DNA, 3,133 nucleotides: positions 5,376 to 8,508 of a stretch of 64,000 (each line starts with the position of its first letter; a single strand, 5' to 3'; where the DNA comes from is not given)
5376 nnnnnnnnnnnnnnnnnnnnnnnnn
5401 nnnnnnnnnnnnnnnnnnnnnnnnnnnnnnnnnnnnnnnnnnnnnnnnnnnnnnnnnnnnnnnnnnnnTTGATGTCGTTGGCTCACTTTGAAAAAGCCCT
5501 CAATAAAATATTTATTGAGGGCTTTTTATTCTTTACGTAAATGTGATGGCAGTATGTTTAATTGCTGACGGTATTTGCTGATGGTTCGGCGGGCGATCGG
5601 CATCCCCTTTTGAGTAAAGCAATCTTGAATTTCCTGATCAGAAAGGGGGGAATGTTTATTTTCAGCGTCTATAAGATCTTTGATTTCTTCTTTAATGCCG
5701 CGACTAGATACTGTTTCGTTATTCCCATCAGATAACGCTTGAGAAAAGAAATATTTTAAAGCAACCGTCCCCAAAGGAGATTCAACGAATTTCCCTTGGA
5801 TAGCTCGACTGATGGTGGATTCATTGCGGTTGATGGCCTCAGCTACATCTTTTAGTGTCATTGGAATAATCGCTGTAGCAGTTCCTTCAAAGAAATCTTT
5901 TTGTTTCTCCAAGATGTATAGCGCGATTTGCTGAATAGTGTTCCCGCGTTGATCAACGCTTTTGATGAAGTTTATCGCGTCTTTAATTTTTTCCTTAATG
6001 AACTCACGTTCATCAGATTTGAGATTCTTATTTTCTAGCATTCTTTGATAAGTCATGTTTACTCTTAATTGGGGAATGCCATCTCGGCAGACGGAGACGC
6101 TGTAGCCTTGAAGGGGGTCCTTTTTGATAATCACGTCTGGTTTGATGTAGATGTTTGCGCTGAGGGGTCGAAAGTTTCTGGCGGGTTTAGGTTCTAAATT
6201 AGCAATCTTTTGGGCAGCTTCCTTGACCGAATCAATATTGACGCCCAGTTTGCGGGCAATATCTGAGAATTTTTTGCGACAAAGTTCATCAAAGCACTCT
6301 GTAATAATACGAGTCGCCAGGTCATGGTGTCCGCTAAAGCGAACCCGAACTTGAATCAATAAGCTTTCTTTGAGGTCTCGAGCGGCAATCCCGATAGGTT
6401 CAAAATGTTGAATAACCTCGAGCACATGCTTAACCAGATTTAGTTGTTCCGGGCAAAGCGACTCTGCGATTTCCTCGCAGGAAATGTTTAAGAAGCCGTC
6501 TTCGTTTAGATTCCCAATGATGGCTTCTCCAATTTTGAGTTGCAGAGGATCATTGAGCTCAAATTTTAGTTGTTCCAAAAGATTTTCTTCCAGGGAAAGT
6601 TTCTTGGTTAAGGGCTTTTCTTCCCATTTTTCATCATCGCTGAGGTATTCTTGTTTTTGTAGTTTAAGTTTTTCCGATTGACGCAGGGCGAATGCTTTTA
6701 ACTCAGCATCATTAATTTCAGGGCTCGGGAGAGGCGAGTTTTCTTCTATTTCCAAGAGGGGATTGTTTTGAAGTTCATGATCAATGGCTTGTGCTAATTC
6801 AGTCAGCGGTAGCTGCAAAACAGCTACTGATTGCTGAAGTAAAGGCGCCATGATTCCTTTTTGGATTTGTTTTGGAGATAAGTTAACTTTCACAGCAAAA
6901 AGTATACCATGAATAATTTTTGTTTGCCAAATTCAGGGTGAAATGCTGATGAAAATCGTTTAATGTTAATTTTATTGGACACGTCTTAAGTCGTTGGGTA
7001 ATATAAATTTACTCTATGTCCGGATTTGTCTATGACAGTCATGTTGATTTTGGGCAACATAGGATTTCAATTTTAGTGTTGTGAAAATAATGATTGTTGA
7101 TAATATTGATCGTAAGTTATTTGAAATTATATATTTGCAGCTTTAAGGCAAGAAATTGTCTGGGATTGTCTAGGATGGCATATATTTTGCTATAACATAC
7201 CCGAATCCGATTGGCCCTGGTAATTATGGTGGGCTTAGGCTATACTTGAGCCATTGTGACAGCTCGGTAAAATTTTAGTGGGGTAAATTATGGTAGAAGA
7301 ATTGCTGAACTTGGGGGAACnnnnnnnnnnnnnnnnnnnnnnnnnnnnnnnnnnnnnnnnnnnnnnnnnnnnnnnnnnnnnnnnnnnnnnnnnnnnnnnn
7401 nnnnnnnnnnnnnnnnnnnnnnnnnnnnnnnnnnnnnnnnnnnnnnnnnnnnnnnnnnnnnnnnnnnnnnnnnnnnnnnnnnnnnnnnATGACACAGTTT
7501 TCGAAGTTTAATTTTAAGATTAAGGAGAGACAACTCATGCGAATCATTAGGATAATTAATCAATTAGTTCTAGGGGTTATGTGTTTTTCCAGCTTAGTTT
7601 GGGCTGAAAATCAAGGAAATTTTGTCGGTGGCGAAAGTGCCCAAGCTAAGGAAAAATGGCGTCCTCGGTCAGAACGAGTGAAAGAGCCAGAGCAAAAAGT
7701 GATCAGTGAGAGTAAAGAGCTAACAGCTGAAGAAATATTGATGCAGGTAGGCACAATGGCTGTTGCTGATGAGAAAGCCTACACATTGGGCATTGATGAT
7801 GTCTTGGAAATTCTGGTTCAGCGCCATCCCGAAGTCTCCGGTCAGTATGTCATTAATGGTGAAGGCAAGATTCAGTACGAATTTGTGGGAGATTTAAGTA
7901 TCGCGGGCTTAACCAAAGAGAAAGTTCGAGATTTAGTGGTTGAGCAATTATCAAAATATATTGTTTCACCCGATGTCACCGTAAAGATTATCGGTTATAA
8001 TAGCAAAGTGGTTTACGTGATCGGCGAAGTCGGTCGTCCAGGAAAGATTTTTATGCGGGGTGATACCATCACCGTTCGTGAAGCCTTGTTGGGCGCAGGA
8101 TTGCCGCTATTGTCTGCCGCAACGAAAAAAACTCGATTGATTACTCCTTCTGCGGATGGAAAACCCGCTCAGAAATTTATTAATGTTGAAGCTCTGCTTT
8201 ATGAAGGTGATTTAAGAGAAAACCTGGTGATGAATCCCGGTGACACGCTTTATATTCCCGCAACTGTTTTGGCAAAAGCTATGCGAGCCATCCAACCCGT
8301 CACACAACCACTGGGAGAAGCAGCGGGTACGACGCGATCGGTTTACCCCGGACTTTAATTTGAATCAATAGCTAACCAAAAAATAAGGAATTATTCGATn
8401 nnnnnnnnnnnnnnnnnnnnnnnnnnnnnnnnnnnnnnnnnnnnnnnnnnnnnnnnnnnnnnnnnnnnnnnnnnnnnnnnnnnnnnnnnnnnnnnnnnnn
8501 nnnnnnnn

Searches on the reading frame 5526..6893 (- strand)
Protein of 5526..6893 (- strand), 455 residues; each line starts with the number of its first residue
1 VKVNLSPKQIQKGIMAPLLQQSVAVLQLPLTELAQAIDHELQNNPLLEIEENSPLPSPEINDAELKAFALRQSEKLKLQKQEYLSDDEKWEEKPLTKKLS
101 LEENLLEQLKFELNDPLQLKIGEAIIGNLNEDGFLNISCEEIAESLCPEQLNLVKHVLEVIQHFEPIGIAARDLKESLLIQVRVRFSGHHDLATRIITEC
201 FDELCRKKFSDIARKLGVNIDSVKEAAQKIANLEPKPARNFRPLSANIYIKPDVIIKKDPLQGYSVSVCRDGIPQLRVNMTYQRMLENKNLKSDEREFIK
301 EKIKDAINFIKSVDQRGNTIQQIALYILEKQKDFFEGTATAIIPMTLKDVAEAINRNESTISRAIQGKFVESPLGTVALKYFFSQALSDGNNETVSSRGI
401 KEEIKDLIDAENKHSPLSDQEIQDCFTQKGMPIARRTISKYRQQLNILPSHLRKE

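Call 11: search_protein_families(library=ncbifam, proteins=[window:5526-6893:-], max_evalue=0.00001)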
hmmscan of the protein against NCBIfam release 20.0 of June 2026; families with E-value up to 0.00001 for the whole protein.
window:5526-6893:- (455 aa): 7 families
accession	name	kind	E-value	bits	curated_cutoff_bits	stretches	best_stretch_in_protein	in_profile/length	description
TIGR02395.1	rpoN_sigma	equivalog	5.5e-120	401.3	277.35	1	9-454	1-434/434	RNA polymerase factor sigma-54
NF004595.0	PRK05932.1-2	equivalog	2.9e-102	343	513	1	1-454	1-481/484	RNA polymerase factor sigma-54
NF004596.0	PRK05932.1-3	subfamily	3.3e-92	310.1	499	2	80-454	134-505/515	RNA polymerase factor sigma-54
NF009118.0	PRK12469.1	subfamily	1.6e-88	297.7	396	1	1-454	1-479/483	RNA polymerase factor sigma-54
NF004598.0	PRK05932.1-5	equivalog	7.3e-88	295.5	621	1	79-454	125-502/504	RNA polymerase factor sigma-54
NF004597.0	PRK05932.1-4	equivalog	7.4e-77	258.8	817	1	115-454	134-474/477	RNA polymerase factor sigma-54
NF004602.0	PRK05932.2-4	equivalog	2e-65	221.3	506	1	9-454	9-409/416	RNA polymerase factor sigma-54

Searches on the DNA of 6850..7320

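Call 42: search_rna_families(source=window, start=6850, end=7320, threshold=evalue, max_evalue=1)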
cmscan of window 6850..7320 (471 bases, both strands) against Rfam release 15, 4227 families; matches with E-value up to 1: 0.
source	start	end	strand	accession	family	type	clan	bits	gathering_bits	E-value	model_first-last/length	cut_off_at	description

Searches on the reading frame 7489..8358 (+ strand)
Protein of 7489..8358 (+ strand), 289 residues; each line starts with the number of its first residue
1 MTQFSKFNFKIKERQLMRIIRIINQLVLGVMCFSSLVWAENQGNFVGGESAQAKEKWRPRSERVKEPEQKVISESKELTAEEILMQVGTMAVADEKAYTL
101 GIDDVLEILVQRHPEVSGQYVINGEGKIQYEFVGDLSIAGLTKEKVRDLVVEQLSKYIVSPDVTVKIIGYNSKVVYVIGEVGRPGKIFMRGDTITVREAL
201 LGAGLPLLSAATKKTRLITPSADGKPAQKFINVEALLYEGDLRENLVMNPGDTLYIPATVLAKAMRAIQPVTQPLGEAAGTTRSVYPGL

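Call 11: search_protein_families(library=ncbifam, proteins=[window:7489-8358:+], max_evalue=0.00001)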
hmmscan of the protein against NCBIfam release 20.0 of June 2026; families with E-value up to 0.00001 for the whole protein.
window:7489-8358:+ (289 aa): 4 families
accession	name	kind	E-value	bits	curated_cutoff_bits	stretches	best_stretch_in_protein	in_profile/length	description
NF011658.0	PRK15078.1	subfamily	7.2e-26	90.8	333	1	97-258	84-251/380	polysaccharide export protein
TIGR03027.2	pepcterm_export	equivalog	7.5e-26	90.8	180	1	97-259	2-167/169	XrtA/PEP-CTERM system exopolysaccharide export protein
TIGR03028.1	EpsE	equivalog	1.8e-20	73.3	262.65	1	98-256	2-159/239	polysaccharide export protein EpsE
NF041843.1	EpsY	equivalog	3.7e-08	32.8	320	1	94-204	49-158/211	exopolysaccharide export protein EpsY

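Call 36: find_related_loci(query=window:7489-8355:+, collection=metagenome_contigs, flank=3000)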
Query window:7489-8355:+ (289 aa) in metagenome_contigs; peptide patterns used: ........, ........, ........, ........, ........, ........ (x = any residue, [..] = any of these).
261 stretches matched a pattern; 64 encode a relative of the query (tblastn E <= 1e-3); 64 distinct loci.
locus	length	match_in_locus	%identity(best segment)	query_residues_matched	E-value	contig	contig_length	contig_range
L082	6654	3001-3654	71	70-289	1e-99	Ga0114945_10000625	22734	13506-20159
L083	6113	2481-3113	69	77-289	1e-96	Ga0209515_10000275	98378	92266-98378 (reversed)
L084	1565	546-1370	56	3-285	1e-100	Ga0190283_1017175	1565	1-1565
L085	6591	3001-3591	72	93-289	2e-92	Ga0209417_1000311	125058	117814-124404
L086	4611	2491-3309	55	1-285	3e-92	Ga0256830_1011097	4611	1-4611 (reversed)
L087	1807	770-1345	72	94-285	2e-96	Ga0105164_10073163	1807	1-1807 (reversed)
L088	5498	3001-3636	67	79-289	3e-91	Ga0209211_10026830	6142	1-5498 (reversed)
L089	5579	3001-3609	67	91-289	5e-91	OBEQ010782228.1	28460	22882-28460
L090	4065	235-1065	54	22-288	6e-90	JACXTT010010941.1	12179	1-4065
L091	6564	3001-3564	71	98-285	2e-88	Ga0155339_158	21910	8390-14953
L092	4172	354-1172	58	25-289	3e-87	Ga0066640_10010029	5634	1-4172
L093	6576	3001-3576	66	98-289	1e-85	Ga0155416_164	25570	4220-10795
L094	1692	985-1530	69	94-275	1e-90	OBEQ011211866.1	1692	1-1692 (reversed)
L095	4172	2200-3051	50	7-289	2e-85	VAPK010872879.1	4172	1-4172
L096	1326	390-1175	52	9-278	3e-91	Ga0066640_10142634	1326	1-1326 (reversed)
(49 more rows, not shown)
